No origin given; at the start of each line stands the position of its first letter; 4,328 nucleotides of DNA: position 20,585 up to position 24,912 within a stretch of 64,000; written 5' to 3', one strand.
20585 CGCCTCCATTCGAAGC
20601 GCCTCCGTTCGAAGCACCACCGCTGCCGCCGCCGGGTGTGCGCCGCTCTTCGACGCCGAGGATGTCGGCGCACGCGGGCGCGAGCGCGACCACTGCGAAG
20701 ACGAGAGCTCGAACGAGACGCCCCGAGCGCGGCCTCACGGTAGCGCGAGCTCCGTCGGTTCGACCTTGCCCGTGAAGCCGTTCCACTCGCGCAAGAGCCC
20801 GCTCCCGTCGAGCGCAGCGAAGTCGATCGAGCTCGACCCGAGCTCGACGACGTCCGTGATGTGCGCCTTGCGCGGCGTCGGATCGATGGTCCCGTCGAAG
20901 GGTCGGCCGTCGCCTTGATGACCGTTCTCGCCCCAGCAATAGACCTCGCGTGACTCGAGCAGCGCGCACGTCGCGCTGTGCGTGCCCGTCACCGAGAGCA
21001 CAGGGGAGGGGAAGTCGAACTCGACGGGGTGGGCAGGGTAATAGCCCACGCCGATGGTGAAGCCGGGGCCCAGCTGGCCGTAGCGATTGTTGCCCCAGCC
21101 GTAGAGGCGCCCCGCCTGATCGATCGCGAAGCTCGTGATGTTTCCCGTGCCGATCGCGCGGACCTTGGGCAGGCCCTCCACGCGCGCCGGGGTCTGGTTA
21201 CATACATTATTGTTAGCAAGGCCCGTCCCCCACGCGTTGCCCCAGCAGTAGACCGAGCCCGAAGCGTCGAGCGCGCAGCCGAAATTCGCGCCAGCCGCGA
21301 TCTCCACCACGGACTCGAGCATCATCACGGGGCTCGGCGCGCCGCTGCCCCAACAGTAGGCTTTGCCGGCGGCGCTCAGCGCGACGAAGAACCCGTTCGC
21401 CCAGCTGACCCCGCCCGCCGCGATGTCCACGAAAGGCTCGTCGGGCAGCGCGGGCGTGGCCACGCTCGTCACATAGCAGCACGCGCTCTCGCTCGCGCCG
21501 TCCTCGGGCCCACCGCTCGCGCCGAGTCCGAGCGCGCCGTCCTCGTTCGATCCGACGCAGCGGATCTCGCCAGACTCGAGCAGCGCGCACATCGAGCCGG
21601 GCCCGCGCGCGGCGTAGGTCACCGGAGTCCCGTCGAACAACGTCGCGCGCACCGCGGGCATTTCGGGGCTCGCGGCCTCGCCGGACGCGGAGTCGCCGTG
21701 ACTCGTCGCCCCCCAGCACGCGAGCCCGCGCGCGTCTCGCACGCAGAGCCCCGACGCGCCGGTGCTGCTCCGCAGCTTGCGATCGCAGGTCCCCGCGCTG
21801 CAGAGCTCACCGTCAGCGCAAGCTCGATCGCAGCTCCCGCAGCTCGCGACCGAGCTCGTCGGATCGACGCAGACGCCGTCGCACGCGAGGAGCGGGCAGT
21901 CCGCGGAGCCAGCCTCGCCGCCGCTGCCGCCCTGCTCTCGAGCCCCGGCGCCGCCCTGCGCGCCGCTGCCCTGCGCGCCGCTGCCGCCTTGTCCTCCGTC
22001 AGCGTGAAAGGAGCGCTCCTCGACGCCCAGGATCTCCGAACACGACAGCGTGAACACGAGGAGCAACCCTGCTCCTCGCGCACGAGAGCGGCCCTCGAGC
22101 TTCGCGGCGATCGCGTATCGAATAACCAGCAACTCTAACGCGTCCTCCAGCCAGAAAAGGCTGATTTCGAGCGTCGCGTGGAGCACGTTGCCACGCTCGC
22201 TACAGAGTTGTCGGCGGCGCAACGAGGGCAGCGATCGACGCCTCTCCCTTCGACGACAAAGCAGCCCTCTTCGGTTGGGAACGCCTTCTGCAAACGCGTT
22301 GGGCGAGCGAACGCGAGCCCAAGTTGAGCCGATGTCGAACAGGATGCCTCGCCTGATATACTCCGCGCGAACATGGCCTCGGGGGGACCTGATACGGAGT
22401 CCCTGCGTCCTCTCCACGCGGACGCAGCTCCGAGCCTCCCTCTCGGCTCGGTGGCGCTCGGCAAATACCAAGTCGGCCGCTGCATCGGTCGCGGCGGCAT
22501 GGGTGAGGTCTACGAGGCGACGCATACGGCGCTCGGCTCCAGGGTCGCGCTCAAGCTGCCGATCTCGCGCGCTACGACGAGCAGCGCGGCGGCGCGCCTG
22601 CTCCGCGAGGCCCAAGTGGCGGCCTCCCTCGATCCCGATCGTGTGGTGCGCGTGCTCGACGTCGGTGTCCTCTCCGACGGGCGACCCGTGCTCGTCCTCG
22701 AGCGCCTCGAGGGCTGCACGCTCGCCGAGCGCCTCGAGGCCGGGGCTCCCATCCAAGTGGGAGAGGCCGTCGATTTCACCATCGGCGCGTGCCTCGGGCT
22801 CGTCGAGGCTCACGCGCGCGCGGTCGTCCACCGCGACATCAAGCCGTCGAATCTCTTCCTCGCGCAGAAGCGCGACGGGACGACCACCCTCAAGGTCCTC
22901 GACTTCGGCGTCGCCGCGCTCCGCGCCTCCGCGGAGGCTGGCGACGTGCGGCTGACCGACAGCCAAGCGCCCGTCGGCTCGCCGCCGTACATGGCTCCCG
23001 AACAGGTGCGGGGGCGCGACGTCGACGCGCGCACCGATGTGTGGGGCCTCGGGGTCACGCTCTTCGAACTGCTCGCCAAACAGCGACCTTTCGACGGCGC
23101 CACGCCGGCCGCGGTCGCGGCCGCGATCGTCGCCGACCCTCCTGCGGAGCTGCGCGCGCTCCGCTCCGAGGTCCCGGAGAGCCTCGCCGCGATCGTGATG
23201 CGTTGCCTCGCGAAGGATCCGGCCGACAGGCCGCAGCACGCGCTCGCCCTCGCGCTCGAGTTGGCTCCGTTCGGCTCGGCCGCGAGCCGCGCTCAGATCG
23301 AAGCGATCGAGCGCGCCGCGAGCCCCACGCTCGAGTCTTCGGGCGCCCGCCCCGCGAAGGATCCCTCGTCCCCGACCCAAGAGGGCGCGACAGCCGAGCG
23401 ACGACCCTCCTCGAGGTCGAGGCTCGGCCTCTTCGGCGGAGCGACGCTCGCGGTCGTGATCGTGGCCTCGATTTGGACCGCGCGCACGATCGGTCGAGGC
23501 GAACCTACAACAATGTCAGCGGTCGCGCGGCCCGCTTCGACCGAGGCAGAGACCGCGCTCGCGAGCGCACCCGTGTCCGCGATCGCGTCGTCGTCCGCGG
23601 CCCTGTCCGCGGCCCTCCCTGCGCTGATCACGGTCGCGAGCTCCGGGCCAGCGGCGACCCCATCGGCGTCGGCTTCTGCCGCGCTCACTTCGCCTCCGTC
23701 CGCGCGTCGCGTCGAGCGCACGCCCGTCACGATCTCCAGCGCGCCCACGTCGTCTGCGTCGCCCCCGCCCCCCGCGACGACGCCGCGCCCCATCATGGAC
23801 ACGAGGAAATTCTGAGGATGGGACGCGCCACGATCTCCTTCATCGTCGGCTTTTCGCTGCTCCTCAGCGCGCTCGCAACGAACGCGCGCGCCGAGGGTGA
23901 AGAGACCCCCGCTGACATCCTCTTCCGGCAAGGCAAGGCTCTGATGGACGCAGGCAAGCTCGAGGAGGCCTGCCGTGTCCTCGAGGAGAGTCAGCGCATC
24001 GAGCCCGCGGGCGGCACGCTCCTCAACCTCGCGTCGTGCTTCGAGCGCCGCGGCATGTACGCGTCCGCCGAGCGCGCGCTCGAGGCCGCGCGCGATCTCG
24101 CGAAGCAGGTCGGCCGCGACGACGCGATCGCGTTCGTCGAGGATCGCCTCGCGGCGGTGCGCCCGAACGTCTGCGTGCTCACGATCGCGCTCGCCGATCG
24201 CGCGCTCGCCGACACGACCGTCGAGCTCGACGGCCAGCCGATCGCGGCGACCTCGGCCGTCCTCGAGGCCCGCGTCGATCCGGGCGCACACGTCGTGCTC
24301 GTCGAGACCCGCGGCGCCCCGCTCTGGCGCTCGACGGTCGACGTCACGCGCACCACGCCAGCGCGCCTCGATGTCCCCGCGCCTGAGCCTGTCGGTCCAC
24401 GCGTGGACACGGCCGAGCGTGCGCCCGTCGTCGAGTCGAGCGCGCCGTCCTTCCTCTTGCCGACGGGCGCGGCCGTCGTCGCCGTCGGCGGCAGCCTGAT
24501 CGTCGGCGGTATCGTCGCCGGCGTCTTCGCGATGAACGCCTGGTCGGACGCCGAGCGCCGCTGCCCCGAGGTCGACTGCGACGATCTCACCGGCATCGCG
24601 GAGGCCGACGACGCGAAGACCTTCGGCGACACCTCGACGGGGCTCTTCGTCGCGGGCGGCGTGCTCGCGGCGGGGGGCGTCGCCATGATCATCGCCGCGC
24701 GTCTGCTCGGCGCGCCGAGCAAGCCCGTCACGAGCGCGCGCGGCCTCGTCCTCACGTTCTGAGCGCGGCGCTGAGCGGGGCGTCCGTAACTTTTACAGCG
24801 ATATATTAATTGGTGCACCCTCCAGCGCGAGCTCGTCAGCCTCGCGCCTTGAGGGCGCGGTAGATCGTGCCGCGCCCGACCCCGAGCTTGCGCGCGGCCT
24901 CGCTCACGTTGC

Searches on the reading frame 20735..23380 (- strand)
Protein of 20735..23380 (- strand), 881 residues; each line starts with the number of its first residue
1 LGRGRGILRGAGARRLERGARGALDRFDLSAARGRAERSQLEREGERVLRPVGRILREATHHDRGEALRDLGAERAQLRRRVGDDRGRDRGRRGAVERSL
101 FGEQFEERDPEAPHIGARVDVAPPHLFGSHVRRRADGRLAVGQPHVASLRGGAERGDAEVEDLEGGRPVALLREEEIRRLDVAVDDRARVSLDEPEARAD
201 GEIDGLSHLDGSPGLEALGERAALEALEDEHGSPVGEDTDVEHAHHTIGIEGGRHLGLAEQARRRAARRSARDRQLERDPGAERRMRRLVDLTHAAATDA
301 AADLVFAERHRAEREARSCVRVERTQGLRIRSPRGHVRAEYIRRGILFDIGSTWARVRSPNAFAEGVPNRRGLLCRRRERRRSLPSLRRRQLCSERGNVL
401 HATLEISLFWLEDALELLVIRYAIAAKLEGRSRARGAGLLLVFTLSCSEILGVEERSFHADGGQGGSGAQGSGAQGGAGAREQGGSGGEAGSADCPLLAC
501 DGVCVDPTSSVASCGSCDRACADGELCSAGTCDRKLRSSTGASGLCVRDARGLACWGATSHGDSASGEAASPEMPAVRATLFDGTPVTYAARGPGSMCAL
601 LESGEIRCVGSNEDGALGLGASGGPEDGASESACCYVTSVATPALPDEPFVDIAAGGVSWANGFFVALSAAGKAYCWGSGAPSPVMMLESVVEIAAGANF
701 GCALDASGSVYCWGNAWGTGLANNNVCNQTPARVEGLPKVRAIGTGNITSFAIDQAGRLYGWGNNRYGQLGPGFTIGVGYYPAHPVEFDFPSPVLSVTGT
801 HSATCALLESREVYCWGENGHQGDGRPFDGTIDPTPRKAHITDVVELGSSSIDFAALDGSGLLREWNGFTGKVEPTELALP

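Call 7: search_protein_families(library=pfam, proteins=[window:20735-23380:-], max_evalue=0.01)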
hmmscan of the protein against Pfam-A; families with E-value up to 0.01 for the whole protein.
window:20735-23380:- (881 aa): 4 families
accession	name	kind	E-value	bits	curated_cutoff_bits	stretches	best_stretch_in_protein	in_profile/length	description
PF25390.1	WD40_RLD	-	5.3e-35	121.8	150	1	554-837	3-290/363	RCC1-like domain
PF13540.12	RCC1_2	-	1.3e-22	79.3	22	3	691-715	1-25/30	Regulator of chromosome condensation (RCC1) repeat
PF00415.24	RCC1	-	3.2e-13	50.5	21.7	1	757-807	2-50/50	Regulator of chromosome condensation (RCC1) repeat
PF04885.19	Stig1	-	6.2e-05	23.8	24.1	1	499-533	49-83/85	Stigma-specific STIG1-like protein family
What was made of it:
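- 20735..22132 (-): RCC1_a: 465-aa lipoprotein-like RCC1 beta-propeller protein (TTG start). Order of parts: signal peptide ..............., Gly-rich linker, Cys-rich Stig1-like module, RCC1 repeats. It is a neighbour, not a conserved part of the che operon. Pfam RCC1_2 79 bits, RCC1 50 bits, Stig1 23.8 bits (call 7).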

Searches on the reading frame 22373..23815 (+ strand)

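Call 7: search_protein_families(library=pfam, proteins=[window:22373-23815:+], max_evalue=0.01)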
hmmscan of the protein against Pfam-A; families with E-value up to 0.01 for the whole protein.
window:22373-23815:+ (480 aa): 4 families
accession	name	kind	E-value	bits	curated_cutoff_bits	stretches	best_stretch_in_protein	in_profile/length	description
PF00069.31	Pkinase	-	1.2e-43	149.8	31.7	1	32-289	1-254/263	Protein kinase domain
PF07714.23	PK_Tyr_Ser-Thr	-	1.5e-30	106.8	23.1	1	34-288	3-250/258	Protein tyrosine and serine/threonine kinase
PF14531.12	Kinase-like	-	0.0008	19.2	25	0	148-286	163-289/289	Kinase-like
PF03109.22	ABC1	-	0.0044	16.6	22.9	0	104-181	142-214/244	ABC1 atypical kinase-like domain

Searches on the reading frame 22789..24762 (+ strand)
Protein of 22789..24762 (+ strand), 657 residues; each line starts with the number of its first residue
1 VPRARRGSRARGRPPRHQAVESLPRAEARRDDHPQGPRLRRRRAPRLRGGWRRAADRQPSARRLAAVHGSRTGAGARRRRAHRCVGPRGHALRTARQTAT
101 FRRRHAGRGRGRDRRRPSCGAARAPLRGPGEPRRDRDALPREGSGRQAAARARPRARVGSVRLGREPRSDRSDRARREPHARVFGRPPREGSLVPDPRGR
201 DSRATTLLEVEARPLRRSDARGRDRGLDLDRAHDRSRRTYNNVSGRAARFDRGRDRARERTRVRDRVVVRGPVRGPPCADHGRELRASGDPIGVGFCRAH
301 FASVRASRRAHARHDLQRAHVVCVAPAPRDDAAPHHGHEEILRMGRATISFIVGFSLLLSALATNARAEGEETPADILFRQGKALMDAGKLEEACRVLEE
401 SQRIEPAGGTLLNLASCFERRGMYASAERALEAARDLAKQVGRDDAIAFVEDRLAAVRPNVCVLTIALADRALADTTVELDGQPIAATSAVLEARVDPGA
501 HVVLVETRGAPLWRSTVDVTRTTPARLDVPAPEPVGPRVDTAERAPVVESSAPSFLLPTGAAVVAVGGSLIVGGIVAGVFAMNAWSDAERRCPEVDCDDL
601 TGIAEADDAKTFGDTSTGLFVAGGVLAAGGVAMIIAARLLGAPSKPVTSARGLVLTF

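Call 7: search_protein_families(library=pfam, proteins=[window:22789-24762:+], max_evalue=0.01)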
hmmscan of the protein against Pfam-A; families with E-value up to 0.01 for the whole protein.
window:22789-24762:+ (657 aa): 7 families
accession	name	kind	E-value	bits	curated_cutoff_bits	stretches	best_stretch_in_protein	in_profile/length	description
PF07719.23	TPR_2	-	1.5e-06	28.3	27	1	375-406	1-32/34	Tetratricopeptide repeat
PF13424.12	TPR_12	-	0.00022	21.8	30.1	1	410-455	5-52/77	Tetratricopeptide repeat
PF13174.12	TPR_6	-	0.00025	21.9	26.3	0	377-400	2-25/33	Tetratricopeptide repeat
PF13176.12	TPR_7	-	0.00057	20.2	27.9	0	410-442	1-33/36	Tetratricopeptide repeat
PF13428.12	TPR_14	-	0.0014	19.5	23.5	0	411-438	4-31/44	Tetratricopeptide repeat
PF13181.12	TPR_8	-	0.0043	17.6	25.7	0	375-406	1-32/34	Tetratricopeptide repeat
PF00515.34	TPR_1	-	0.0075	16.5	27.8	0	411-437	4-30/34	Tetratricopeptide repeat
